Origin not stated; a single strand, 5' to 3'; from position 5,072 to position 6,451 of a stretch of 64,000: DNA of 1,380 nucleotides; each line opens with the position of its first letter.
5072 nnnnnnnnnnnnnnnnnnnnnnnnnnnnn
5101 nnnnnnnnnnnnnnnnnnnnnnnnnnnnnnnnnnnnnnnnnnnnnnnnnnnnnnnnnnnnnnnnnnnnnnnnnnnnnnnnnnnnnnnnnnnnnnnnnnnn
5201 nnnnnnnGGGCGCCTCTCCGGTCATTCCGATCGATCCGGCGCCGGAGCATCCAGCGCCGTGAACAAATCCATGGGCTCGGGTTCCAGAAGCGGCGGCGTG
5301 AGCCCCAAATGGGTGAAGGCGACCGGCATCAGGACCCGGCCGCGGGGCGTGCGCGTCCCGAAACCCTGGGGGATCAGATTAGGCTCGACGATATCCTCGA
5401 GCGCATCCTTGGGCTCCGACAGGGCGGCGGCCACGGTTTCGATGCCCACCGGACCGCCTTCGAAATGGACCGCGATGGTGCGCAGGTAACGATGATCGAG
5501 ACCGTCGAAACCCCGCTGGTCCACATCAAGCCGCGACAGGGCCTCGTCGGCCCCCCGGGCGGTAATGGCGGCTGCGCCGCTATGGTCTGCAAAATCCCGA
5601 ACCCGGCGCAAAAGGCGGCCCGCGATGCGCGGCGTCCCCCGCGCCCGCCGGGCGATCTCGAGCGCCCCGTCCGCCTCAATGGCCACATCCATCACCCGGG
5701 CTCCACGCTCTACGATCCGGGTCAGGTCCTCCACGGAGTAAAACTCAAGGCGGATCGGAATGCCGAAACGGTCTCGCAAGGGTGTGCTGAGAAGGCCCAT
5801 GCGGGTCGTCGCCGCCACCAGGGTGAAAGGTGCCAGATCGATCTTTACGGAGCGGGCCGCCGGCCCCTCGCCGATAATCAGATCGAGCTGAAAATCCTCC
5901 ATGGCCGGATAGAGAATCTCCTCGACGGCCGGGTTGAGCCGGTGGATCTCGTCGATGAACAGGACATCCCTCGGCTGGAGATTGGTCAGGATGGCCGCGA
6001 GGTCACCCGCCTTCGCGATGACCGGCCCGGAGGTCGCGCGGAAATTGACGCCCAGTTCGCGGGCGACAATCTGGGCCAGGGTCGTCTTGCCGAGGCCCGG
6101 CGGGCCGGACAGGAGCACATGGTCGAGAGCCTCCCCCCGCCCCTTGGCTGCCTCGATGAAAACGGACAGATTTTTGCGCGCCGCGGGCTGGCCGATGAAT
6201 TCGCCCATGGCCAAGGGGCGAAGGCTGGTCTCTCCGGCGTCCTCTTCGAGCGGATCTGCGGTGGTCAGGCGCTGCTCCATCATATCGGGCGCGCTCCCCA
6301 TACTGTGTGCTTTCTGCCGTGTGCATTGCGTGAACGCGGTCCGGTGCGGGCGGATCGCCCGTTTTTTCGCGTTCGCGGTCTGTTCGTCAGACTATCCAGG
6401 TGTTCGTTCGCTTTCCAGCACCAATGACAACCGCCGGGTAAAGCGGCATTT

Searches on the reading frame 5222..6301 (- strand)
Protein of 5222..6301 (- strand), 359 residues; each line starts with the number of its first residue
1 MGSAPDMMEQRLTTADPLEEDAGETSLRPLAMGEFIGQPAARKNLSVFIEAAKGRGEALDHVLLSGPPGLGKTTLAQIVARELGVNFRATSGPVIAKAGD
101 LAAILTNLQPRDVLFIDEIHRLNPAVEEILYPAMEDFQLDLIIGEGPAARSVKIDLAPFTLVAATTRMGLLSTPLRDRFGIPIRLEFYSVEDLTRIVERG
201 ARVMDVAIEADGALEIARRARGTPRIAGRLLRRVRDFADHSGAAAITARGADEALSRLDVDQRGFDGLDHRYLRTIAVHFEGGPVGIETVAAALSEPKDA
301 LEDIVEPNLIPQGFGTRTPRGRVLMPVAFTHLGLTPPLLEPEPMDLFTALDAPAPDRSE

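Call 18: find_encoding_contigs(protein=window:5222-6301:-, flank=2000, max_places=6)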
Protein window:5222-6301:- (359 aa): no gene with exactly this product is on record in the collection.

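Call 25: search_solved_structures(query=window:5222-6301:-, show_alignments=2, max_evalue=1e-30)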
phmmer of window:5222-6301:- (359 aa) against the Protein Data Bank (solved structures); distinct sequences matched with E-value up to 1e-30: 18.
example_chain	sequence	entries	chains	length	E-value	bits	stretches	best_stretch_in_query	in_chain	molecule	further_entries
6blb_A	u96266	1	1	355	7.8e-129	433.2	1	22-351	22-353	Holliday junction ATP-dependent DNA helicase RuvB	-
7x7q_M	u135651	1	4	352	8.4e-129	433.1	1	22-351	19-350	Holliday junction ATP-dependent DNA helicase RuvB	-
7x5b_A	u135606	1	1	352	3e-128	431.3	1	22-351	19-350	Holliday junction ATP-dependent DNA helicase RuvB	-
9dx3_A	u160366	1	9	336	7.8e-128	429.9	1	12-338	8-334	Holliday junction branch migration complex subunit RuvB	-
7x7p_M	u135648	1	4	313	5e-127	427.3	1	26-337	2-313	Holliday junction ATP-dependent DNA helicase RuvB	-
9dx4_A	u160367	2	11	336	5.7e-127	427.1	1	12-338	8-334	Holliday junction branch migration complex subunit RuvB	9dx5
3pfi_A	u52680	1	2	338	3.9e-107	361.9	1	21-334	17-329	Holliday junction ATP-dependent DNA helicase ruvB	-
7pbl_A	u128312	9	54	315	5.8e-106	358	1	27-334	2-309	Holliday junction ATP-dependent DNA helicase RuvB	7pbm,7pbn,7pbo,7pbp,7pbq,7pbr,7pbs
1in4_A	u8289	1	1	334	6.4e-106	357.9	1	16-334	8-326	HOLLIDAY JUNCTION DNA HELICASE RUVB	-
1in5_A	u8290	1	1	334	1.5e-105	356.7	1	16-334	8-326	HOLLIDAY JUNCTION DNA HELICASE RUVB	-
1in6_A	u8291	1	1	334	1.9e-105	356.3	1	16-334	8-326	HOLLIDAY JUNCTION DNA HELICASE RUVB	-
1in8_A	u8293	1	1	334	3.3e-105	355.5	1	16-334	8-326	HOLLIDAY JUNCTION DNA HELICASE RUVB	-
1in7_A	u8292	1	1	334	4.6e-105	355.1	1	16-334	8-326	HOLLIDAY JUNCTION DNA HELICASE RUVB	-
1j7k_A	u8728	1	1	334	1.2e-104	353.7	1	16-334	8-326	HOLLIDAY JUNCTION DNA HELICASE RUVB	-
8efv_D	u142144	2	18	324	6.8e-102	344.7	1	25-338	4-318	Holliday junction ATP-dependent DNA helicase RuvB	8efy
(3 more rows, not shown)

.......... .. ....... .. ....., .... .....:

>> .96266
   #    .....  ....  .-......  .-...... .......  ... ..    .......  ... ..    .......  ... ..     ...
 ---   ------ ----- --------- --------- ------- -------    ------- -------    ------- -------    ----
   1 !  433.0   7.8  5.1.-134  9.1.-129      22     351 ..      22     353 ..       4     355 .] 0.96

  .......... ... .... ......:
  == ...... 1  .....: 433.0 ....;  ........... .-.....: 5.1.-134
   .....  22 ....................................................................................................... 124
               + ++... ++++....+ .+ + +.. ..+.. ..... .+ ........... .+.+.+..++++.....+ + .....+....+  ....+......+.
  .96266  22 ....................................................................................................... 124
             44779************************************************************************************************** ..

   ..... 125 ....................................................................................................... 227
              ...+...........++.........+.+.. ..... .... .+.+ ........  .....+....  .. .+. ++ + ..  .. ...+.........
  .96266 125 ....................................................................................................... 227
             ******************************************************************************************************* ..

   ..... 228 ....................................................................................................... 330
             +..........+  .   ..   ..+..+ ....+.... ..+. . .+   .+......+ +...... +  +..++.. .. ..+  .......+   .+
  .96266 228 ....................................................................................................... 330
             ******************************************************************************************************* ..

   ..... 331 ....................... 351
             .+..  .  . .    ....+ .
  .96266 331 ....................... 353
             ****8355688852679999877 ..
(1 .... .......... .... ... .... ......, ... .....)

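Call 38: find_encoding_contigs(protein=window:5222-6283:-, flank=6000, max_places=5)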
Protein window:5222-6283:- (353 aa): no gene with exactly this product is on record in the collection.
